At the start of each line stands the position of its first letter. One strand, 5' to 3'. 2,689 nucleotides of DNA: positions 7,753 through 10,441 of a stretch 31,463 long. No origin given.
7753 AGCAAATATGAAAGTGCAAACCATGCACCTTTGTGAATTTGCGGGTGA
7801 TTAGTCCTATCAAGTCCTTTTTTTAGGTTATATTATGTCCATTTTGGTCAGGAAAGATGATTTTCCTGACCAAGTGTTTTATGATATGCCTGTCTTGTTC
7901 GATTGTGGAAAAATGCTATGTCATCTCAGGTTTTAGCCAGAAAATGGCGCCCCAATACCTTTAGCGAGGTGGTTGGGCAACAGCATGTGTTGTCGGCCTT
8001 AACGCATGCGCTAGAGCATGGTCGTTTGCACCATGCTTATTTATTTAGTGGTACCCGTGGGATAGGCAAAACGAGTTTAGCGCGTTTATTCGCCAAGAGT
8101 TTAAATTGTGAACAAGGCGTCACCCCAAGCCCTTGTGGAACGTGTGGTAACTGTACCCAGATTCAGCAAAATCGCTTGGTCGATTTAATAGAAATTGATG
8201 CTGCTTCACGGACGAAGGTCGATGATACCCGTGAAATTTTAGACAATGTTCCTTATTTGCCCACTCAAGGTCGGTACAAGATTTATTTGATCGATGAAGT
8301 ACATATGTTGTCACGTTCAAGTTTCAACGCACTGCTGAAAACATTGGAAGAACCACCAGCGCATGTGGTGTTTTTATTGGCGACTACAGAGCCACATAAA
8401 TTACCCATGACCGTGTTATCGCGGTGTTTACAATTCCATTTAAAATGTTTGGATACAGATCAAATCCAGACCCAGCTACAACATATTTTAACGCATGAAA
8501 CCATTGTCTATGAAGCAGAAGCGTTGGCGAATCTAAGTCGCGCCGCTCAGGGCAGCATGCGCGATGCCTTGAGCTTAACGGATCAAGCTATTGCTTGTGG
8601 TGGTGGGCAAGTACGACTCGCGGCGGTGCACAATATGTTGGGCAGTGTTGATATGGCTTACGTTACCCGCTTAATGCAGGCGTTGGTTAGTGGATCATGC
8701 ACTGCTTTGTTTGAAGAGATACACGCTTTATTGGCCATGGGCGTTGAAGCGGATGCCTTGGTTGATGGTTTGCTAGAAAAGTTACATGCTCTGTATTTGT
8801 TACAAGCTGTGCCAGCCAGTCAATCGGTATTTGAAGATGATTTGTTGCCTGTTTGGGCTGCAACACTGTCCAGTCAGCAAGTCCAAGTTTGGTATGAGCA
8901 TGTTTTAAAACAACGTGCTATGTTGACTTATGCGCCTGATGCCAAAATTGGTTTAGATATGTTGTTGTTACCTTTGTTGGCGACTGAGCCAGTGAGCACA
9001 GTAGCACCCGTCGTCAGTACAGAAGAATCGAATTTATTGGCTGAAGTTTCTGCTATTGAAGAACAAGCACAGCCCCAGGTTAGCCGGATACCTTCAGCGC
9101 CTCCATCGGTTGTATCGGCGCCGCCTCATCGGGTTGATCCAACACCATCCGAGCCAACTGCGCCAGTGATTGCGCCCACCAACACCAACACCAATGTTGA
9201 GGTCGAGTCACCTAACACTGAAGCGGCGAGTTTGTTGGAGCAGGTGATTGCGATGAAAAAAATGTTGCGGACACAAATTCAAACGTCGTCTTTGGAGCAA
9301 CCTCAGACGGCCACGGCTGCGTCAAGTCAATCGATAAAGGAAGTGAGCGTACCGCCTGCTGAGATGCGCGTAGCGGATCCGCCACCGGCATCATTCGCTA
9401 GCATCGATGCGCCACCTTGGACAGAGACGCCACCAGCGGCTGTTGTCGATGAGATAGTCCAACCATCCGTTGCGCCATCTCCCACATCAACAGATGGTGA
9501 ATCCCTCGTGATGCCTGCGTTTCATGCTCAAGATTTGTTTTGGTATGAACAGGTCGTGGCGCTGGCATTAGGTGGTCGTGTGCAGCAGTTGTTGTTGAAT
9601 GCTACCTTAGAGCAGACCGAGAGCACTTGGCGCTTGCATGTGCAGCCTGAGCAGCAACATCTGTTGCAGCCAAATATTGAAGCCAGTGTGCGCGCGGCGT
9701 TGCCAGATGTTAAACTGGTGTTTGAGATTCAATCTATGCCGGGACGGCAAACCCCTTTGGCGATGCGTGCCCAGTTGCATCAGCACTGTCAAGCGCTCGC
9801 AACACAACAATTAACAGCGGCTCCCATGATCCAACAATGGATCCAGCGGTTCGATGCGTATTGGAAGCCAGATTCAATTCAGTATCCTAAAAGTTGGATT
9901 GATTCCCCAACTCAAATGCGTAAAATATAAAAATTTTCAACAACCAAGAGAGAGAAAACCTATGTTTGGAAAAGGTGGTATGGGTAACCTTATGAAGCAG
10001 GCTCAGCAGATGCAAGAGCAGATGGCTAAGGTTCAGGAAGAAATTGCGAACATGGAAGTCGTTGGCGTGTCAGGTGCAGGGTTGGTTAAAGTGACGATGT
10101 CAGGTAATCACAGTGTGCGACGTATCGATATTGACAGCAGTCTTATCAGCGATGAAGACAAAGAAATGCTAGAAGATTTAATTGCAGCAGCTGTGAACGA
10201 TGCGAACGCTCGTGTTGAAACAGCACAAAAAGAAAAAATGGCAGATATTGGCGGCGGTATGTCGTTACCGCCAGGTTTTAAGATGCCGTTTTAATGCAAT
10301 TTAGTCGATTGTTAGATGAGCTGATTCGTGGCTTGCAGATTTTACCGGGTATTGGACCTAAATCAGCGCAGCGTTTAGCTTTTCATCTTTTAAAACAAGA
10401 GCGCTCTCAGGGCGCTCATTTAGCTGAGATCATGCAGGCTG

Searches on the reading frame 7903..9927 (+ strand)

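Call 15: search_protein_families(library=pfam, proteins=[window:7903-9927:+])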
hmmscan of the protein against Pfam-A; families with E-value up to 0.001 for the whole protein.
window:7903-9927:+ (675 aa): 9 families
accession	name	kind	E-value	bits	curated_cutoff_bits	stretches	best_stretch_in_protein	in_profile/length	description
PF13177.12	DNA_pol3_delta2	-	1.1e-43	149.4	27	1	25-182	1-159/161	DNA polymerase III, delta subunit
PF22608.2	DNAX_ATPase_lid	-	5.8e-24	84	27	1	187-235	1-49/49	DNA polymerase III clamp loader subunit, ATPase lid domain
PF12169.13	DNA_pol3_gamma3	-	1.1e-18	67.9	24.4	1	237-360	1-129/143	DNA polymerase III subunits gamma and tau domain III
PF12170.13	DNA_pol3_tau_5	-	3.4e-18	66.6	28.8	1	546-659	23-142/142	DNA polymerase III tau subunit V interacting with alpha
PF00004.35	AAA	-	4e-11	43.9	21.2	1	47-175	2-123/131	ATPase family associated with various cellular activities (AAA)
PF13191.12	AAA_16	-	8.3e-07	30.1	32.6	1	23-135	2-114/167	AAA ATPase domain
PF05496.18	RuvB_N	-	1.2e-06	28.9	27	1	16-78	2-68/159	Holliday junction DNA helicase RuvB P-loop domain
PF07728.20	AAA_5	-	9.3e-06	26.1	22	1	47-154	3-96/139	AAA domain (dynein-related subfamily)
PF13401.12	AAA_22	-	6.7e-05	23.6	27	1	47-160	9-121/130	AAA domain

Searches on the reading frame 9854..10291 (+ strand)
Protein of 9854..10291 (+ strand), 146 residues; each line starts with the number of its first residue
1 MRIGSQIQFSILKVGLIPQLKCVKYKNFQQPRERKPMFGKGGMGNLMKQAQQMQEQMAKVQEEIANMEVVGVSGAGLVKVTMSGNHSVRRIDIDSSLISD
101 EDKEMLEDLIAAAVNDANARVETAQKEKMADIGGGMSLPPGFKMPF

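Call 15: search_protein_families(library=pfam, proteins=[window:9854-10291:+])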
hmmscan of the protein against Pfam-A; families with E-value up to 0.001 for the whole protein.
window:9854-10291:+ (146 aa): 1 family
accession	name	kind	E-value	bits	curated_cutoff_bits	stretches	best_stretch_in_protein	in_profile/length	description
PF02575.21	YbaB_DNA_bd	-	6.7e-33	113.2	25.5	1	47-136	1-90/91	YbaB/EbfC DNA-binding family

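Call 59: search_protein_families(library=pfam, max_evalue=10, proteins=[L205:4174-4458:+, L205:4614-4862:-, L205:4746-4958:+, L205:4207-4389:-, L205:4257-4433:-, L205:4390-4551:-, L205:4118-4273:-, L205:4421-4555:-, L205:4646-4780:+, L205:4634-4762:-])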
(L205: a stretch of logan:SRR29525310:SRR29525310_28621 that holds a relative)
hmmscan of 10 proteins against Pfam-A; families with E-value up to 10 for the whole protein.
L205:4174-4458:+ (94 aa): 1 family
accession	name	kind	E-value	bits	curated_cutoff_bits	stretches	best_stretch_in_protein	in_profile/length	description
PF11674.13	DUF3270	-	9.5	6.9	25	0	29-54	41-66/86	Protein of unknown function (DUF3270)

L205:4614-4862:- (82 aa): 1 family
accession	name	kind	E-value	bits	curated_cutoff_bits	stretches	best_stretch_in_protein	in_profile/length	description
PF10896.13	DUF2714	-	0.17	12.3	23.9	1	17-74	42-100/143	Protein of unknown function (DUF2714)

L205:4746-4958:+ (70 aa): 0 families

L205:4207-4389:- (60 aa): 0 families

L205:4257-4433:- (58 aa): 0 families

L205:4390-4551:- (53 aa): 0 families

L205:4118-4273:- (51 aa): 2 families
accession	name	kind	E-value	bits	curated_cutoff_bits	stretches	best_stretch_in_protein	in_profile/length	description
PF07206.16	Baculo_LEF-10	-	0.037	14.6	27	1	21-45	19-43/71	Baculovirus late expression factor 10 (LEF-10)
PF11767.14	SET_assoc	-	0.1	12.7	24.1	1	23-38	29-44/66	Histone lysine methyltransferase SET associated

L205:4421-4555:- (44 aa): 0 families

L205:4646-4780:+ (44 aa): 0 families

L205:4634-4762:- (42 aa): 0 families
